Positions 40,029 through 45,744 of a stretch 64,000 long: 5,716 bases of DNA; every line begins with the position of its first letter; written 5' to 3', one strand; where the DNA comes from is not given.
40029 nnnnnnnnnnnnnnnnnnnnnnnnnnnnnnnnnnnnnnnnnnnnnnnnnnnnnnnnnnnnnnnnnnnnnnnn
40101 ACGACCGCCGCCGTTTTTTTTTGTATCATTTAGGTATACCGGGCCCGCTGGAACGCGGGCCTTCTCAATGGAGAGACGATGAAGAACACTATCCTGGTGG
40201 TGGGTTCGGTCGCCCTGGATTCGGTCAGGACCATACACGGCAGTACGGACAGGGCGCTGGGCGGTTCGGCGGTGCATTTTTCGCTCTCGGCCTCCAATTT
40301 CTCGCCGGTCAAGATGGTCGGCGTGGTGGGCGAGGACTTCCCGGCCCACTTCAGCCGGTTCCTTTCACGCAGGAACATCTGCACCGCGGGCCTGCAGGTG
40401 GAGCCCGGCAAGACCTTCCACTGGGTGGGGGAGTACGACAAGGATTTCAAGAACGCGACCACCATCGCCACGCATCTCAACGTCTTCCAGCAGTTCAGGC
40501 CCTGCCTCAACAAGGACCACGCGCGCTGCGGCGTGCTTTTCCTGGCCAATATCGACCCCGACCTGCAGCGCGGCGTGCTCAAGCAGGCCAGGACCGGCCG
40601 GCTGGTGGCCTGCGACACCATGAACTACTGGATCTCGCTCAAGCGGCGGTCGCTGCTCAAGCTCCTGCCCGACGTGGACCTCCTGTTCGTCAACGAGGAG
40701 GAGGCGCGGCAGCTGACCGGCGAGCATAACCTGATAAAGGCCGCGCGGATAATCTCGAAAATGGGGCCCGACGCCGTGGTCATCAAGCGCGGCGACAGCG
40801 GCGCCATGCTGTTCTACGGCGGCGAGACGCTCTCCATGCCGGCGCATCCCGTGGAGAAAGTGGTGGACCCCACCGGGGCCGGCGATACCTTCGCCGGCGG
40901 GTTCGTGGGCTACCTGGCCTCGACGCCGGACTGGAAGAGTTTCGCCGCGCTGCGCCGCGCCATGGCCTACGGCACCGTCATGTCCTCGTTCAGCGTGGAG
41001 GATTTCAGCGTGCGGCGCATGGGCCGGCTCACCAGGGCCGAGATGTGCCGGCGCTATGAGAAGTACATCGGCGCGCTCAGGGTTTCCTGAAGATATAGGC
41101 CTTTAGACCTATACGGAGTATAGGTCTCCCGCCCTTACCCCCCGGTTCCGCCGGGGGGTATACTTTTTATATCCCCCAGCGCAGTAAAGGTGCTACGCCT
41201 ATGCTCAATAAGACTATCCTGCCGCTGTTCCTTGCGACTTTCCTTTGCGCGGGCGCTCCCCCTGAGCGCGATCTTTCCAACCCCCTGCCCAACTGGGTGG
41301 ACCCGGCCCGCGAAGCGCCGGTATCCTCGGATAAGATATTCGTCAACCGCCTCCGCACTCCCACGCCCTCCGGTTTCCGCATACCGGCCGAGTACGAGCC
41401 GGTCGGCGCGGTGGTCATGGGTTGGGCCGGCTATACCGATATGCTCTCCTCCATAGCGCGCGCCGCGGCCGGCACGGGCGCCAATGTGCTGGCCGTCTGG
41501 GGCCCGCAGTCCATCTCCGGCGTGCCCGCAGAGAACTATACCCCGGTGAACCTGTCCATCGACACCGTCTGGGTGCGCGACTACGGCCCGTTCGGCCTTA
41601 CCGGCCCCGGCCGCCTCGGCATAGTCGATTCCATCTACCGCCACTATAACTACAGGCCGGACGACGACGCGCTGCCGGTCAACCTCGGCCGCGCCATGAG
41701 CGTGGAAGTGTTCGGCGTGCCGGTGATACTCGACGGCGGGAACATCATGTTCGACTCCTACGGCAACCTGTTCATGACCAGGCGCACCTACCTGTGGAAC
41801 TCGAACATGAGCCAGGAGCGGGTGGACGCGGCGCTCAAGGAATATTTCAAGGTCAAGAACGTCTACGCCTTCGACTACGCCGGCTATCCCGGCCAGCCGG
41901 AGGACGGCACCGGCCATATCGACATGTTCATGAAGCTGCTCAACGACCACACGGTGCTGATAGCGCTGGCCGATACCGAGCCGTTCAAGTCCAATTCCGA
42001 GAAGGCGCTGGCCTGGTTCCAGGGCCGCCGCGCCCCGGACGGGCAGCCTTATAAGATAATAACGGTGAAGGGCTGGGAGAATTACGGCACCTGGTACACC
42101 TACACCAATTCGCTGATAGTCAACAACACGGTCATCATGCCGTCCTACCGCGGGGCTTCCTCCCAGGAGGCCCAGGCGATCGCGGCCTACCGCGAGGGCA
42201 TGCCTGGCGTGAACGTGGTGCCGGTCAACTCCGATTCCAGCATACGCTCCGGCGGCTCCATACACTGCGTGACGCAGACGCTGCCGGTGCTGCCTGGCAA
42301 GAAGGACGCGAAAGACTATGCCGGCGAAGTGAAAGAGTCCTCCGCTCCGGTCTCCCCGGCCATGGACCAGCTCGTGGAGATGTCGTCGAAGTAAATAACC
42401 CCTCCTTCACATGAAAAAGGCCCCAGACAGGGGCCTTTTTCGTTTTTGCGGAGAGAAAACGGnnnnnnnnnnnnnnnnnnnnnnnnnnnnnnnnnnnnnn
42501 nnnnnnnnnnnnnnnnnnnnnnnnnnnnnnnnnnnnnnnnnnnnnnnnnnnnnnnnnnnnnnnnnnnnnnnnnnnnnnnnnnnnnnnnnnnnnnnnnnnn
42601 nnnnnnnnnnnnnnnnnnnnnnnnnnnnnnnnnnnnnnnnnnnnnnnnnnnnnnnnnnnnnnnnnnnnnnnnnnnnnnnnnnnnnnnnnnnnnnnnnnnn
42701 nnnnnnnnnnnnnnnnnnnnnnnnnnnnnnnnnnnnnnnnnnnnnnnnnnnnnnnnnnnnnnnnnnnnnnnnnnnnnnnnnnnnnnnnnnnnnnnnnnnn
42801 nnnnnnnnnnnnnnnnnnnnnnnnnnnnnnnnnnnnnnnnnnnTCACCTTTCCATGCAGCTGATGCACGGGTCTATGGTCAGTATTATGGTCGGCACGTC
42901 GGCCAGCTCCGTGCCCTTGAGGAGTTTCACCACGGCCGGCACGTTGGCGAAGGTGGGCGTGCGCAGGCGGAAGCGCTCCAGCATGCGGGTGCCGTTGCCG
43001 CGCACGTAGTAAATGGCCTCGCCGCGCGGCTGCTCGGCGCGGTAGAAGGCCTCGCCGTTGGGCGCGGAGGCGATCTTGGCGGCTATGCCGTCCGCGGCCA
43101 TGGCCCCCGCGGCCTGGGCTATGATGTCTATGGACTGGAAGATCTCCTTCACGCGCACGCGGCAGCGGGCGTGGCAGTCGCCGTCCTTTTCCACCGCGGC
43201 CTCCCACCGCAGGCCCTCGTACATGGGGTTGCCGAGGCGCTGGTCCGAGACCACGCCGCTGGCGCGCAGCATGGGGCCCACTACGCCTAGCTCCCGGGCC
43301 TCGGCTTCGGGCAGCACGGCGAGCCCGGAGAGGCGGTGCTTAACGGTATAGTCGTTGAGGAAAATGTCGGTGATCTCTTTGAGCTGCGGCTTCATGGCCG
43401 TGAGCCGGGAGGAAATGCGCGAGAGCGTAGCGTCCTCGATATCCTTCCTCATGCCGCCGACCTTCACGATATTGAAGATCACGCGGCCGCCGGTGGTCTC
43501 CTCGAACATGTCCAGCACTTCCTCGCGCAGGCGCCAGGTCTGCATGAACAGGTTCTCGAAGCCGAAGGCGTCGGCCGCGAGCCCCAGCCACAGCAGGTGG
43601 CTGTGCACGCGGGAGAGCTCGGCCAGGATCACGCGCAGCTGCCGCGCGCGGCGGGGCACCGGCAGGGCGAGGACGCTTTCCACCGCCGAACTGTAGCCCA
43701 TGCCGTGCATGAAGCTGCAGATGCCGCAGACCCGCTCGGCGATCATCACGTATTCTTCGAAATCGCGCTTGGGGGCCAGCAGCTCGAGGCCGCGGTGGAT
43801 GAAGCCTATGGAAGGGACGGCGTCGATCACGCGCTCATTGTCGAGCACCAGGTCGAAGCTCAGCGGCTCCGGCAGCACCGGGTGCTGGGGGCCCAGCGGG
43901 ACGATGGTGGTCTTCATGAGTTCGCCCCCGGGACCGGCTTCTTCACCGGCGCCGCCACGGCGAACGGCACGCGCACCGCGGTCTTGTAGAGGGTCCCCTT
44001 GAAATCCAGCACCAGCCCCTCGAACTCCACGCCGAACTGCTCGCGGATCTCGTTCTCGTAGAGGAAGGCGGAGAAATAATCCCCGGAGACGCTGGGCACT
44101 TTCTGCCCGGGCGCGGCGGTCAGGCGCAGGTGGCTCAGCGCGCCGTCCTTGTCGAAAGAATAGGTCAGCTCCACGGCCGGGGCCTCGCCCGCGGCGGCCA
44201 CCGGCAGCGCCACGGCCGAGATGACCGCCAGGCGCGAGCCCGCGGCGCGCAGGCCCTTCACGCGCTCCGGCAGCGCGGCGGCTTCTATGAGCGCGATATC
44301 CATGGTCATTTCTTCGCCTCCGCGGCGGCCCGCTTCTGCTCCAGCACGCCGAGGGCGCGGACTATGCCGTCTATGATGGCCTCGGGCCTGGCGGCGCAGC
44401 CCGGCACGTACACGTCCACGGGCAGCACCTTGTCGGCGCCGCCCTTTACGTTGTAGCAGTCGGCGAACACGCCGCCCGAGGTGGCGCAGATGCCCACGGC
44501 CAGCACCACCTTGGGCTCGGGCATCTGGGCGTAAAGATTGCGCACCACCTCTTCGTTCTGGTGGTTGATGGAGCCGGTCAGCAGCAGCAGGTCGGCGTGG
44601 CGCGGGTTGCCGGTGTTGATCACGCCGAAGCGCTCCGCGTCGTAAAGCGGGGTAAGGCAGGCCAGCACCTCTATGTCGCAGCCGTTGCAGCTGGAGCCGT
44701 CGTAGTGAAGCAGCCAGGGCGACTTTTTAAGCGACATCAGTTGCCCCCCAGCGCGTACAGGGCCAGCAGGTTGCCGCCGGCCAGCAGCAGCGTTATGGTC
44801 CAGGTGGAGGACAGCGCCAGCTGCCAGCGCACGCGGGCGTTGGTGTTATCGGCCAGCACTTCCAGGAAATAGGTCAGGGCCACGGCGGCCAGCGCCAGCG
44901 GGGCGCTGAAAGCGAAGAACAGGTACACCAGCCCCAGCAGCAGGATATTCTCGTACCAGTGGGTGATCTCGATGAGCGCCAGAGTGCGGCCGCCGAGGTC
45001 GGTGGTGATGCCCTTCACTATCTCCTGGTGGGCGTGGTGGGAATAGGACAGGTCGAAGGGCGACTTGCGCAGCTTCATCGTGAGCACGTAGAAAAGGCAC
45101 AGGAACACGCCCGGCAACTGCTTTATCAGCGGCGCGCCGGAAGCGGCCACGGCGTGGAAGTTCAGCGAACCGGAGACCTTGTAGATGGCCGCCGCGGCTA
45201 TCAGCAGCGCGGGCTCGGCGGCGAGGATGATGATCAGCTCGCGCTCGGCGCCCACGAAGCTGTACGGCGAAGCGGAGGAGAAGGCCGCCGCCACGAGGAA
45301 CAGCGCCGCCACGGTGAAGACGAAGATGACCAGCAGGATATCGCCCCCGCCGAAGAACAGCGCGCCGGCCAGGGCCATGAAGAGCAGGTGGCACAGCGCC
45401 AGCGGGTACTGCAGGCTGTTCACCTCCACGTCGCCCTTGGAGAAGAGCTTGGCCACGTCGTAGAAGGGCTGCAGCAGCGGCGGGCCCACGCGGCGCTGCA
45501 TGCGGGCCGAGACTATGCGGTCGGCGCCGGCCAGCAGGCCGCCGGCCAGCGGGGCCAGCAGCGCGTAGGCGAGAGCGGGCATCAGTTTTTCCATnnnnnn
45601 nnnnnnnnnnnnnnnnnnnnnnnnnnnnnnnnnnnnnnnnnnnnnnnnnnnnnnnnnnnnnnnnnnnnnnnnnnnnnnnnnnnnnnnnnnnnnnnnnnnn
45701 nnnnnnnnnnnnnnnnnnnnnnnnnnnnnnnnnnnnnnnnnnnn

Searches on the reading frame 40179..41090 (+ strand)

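Call 58: search_protein_families(library=pfam, proteins=[window:40179-41090:+], max_evalue=0.001)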
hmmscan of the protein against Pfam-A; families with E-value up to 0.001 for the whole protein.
window:40179-41090:+ (303 aa): 2 families
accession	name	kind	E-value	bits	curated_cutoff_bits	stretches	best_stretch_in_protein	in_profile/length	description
PF00294.29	PfkB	-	2.8e-29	102.9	25.8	1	42-277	51-294/302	pfkB family carbohydrate kinase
PF08543.17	Phos_pyr_kin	-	2.2e-06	27.7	27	1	161-264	115-227/246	Phosphomethylpyrimidine kinase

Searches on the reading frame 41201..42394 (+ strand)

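Call 58: search_protein_families(library=pfam, proteins=[window:41201-42394:+], max_evalue=0.001)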
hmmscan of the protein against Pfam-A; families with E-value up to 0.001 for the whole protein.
window:41201-42394:+ (397 aa): 1 family
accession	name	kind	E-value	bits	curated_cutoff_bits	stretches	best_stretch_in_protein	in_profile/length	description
PF04371.20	PAD_porph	-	5.3e-40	138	25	1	60-362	1-321/321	Porphyromonas-type peptidyl-arginine deiminase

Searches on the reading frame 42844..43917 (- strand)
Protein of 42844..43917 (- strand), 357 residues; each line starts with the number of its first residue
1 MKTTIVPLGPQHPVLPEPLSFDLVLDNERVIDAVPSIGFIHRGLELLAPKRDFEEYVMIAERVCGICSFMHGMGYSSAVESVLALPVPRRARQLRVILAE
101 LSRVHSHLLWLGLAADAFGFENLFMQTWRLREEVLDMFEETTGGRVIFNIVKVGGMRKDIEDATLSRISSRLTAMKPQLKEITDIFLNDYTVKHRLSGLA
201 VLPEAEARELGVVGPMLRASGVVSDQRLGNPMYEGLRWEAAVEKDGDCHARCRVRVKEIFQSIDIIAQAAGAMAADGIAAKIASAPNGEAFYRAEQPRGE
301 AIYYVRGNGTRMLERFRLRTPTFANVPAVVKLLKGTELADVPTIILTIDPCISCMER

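Call 18: search_protein_families(library=pfam, proteins=[window:42844-43917:-], max_evalue=0.01)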
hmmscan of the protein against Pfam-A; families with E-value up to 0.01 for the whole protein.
window:42844-43917:- (357 aa): 2 families
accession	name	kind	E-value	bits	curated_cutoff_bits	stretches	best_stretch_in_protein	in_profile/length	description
PF00346.24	Complex1_49kDa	-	2.8e-58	197.6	24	2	120-279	4-165/271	Respiratory-chain NADH dehydrogenase, 49 Kd subunit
PF00374.24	NiFeSe_Hases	-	2.5e-12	47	25.8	1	42-110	1-69/508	Nickel-dependent hydrogenase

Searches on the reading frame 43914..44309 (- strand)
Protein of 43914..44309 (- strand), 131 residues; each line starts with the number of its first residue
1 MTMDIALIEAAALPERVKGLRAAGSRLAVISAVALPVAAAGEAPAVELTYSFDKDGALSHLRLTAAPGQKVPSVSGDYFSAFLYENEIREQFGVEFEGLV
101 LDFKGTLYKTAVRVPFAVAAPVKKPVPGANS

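Call 18: search_protein_families(library=pfam, proteins=[window:43914-44309:-], max_evalue=0.01)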
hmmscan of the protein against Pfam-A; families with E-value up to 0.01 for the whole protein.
window:43914-44309:- (131 aa): 1 family
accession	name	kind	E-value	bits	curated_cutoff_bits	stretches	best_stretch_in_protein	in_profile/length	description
PF00329.25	Complex1_30kDa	-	2.9e-06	28.3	22.5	1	8-99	3-97/124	Respiratory-chain NADH dehydrogenase, 30 Kd subunit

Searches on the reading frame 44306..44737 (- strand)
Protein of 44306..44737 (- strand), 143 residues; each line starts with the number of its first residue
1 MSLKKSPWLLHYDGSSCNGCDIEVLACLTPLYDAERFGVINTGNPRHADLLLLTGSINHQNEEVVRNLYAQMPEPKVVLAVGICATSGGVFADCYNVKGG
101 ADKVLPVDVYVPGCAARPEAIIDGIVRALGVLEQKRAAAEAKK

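Call 18: search_protein_families(library=pfam, proteins=[window:44306-44737:-], max_evalue=0.01)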
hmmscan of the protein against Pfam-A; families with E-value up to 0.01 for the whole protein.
window:44306-44737:- (143 aa): 1 family
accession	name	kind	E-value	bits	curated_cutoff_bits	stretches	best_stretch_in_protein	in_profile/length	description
PF01058.29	Oxidored_q6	-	2.1e-31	108.7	27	1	17-127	1-127/128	NADH ubiquinone oxidoreductase, 20 Kd subunit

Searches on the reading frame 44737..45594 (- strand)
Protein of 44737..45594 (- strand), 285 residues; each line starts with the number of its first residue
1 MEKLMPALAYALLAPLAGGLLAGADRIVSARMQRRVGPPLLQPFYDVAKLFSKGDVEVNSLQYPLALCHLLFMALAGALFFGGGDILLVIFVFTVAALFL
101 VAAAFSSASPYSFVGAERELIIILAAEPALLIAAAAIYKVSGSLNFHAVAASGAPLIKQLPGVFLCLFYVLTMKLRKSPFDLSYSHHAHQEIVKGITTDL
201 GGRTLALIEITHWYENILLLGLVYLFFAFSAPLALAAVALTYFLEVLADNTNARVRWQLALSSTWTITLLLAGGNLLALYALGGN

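Call 18: search_protein_families(library=pfam, proteins=[window:44737-45594:-], max_evalue=0.01)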
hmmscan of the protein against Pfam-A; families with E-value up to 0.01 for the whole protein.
window:44737-45594:- (285 aa): 1 family
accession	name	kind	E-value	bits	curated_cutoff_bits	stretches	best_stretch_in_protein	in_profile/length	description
PF00146.26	NADHdh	-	6e-38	131.3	27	1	13-278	9-296/298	NADH dehydrogenase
